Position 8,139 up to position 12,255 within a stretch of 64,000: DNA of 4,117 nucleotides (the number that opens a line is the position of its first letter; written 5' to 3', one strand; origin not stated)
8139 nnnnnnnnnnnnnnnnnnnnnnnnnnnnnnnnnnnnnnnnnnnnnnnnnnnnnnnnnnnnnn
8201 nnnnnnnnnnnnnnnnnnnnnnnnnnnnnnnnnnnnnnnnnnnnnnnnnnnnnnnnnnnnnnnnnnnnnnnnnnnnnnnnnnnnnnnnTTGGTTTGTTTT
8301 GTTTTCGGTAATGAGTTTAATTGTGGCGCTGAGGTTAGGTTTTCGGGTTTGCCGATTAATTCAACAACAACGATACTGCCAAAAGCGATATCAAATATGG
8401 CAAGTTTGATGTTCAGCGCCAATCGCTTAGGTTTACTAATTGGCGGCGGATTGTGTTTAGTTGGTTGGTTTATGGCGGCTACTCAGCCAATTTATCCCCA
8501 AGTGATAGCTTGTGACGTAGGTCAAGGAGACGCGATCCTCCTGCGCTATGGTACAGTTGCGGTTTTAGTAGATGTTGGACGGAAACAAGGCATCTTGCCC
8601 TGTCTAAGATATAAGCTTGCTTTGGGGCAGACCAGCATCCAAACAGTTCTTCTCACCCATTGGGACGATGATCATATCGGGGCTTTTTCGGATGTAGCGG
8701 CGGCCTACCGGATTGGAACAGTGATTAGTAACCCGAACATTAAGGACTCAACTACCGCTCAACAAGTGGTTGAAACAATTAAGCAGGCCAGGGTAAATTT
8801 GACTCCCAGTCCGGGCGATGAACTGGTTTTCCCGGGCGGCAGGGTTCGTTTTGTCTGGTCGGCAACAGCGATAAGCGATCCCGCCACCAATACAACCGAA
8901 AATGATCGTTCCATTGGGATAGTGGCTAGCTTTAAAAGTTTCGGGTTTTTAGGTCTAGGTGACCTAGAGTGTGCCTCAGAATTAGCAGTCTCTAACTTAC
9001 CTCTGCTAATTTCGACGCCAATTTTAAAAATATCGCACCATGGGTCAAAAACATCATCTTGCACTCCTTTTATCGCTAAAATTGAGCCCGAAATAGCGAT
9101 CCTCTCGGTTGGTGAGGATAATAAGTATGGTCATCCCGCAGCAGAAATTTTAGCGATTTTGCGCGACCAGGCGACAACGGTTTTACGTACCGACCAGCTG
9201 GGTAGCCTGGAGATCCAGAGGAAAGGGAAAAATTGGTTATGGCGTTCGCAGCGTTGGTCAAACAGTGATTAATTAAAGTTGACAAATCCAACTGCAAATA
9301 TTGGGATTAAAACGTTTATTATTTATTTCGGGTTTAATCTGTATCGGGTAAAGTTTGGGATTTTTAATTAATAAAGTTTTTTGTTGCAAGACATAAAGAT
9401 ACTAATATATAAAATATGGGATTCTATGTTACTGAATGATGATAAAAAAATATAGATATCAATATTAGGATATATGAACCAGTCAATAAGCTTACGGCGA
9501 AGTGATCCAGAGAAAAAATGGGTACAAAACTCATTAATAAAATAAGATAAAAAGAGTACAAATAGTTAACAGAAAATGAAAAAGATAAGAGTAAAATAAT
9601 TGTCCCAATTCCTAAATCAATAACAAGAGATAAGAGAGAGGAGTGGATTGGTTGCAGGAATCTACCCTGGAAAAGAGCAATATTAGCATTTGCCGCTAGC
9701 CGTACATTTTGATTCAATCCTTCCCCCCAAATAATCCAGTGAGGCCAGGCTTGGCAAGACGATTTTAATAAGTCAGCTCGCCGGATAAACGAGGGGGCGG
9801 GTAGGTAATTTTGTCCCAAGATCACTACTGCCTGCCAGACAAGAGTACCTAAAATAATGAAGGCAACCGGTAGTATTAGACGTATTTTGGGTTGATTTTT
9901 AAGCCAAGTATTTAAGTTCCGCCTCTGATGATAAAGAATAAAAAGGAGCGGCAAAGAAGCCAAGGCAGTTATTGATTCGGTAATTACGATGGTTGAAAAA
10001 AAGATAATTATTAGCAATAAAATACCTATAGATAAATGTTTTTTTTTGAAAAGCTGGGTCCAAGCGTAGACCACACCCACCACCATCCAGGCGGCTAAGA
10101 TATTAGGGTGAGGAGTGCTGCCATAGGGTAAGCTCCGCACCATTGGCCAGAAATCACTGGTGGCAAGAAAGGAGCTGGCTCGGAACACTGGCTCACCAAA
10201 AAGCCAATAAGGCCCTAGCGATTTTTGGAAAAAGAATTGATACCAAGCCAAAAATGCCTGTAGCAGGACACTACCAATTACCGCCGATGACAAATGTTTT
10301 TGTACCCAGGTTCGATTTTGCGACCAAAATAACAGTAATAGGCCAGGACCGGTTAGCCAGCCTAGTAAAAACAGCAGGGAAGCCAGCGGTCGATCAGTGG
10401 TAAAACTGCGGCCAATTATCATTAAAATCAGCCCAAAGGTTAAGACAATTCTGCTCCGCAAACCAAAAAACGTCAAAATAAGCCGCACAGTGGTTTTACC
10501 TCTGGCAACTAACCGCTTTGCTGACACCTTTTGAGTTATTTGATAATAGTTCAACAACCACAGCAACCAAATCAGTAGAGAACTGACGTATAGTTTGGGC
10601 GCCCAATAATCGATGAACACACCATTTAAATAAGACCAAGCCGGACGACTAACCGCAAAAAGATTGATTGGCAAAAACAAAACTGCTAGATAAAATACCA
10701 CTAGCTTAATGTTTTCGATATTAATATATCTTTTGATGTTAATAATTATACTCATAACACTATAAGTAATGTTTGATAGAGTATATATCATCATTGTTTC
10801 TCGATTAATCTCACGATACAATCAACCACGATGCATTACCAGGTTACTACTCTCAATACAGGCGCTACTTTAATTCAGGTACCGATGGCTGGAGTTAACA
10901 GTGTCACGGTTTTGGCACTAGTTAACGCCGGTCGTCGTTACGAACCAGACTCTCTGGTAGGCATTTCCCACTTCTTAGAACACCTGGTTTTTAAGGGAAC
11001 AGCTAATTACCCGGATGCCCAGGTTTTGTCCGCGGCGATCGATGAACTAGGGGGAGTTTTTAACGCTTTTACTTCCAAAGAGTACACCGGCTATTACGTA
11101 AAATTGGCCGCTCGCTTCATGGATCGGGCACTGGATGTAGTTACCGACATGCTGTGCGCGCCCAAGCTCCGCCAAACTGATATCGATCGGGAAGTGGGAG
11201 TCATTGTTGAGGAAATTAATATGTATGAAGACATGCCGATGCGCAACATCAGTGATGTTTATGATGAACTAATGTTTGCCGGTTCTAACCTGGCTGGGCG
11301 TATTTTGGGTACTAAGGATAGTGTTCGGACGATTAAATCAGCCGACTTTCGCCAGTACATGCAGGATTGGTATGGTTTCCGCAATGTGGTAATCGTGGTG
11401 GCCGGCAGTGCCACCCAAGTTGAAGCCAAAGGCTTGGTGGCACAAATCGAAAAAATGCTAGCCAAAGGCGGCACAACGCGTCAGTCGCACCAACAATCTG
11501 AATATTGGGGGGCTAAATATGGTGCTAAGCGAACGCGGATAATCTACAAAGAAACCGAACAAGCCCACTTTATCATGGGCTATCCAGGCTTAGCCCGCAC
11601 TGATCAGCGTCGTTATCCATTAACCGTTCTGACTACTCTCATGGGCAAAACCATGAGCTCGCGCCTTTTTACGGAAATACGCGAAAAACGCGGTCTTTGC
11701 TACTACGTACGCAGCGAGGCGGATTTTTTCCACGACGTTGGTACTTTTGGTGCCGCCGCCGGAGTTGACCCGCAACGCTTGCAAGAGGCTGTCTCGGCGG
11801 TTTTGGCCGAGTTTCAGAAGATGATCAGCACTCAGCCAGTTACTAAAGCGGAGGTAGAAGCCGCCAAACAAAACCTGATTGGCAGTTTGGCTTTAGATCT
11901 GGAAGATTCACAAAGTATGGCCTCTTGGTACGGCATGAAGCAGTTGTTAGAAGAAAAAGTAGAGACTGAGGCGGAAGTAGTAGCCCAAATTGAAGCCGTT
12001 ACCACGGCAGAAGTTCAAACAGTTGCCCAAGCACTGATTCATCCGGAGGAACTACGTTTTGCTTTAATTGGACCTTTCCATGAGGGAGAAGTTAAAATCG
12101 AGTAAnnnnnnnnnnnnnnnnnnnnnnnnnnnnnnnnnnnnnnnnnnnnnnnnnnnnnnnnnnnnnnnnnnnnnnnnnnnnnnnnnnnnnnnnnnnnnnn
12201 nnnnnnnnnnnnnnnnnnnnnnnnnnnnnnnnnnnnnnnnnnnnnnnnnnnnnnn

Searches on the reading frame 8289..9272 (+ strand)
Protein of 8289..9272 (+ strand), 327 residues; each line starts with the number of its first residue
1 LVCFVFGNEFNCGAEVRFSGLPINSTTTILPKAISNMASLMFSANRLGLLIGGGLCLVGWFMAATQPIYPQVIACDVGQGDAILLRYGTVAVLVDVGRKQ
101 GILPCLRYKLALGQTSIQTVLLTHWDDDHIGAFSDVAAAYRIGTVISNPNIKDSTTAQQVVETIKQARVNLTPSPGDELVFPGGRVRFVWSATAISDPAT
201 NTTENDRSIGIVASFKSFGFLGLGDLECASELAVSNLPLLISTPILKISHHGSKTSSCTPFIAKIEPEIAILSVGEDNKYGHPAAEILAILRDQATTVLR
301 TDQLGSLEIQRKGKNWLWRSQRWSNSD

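Call 42: search_protein_families(library=pfam, proteins=[window:8289-9272:+], max_evalue=0.01)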
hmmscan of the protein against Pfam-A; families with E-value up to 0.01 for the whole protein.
window:8289-9272:+ (327 aa): 2 families
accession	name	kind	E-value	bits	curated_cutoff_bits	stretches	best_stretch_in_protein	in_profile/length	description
PF00753.33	Lactamase_B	-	8.5e-09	36.1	22.7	1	76-163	2-90/196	Metallo-beta-lactamase superfamily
PF12706.13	Lactamase_B_2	-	0.0096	16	27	0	113-214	25-131/200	Beta-lactamase superfamily domain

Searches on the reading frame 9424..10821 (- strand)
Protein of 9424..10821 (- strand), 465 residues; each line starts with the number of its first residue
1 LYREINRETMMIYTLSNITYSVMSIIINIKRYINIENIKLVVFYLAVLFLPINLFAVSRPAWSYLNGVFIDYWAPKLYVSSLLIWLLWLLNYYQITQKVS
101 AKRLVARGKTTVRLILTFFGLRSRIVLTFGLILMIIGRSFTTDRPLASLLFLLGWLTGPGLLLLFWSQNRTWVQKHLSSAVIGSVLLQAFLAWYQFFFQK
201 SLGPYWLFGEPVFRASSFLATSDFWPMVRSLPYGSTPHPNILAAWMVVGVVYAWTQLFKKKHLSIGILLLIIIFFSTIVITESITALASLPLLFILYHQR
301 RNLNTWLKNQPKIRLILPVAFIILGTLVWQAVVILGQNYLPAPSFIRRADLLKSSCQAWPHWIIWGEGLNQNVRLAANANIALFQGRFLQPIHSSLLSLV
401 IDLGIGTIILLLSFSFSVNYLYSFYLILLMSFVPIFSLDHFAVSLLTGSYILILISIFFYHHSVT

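Call 28: find_encoding_contigs(protein=window:9424-10821:-, flank=10000, max_places=2)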
Protein window:9424-10821:- (465 aa): no gene with exactly this product is on record in the collection.

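Call 42: search_protein_families(library=pfam, proteins=[window:9424-10821:-], max_evalue=0.01)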
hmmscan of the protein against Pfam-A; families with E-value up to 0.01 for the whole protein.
window:9424-10821:- (465 aa): 0 families

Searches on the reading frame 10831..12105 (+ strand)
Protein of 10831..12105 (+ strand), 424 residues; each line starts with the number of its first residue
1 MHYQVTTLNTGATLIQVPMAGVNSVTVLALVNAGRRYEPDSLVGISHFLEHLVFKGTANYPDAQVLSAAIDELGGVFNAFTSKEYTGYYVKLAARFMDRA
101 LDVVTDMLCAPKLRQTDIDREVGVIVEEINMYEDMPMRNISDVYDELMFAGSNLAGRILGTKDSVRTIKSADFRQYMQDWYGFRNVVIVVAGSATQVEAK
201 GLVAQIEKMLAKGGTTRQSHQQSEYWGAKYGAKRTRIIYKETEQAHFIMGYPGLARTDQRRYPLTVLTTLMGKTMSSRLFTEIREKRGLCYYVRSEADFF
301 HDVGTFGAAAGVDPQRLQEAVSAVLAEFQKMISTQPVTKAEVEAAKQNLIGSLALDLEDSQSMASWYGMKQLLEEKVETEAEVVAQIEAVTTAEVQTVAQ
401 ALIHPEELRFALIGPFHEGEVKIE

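Call 42: search_protein_families(library=pfam, proteins=[window:10831-12105:+], max_evalue=0.01)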
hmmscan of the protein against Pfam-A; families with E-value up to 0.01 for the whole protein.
window:10831-12105:+ (424 aa): 4 families
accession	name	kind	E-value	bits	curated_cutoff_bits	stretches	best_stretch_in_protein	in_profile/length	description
PF05193.26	Peptidase_M16_C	-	4.1e-34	118.5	23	1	168-349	2-181/181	Peptidase M16 inactive domain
PF00675.25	Peptidase_M16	-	1.4e-32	113.1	22.3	1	24-161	12-148/149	Insulinase (Peptidase family M16)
PF22456.1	PqqF-like_C_4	-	0.00014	22.3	27.5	1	270-359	1-91/100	PQQ synthase PqqF-like, C-terminal lobe domain 4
PF06757.18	Ins_allergen_rp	-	0.0039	17.5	23.2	0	322-408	72-156/174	Insect allergen related repeat, nitrile-specifier detoxification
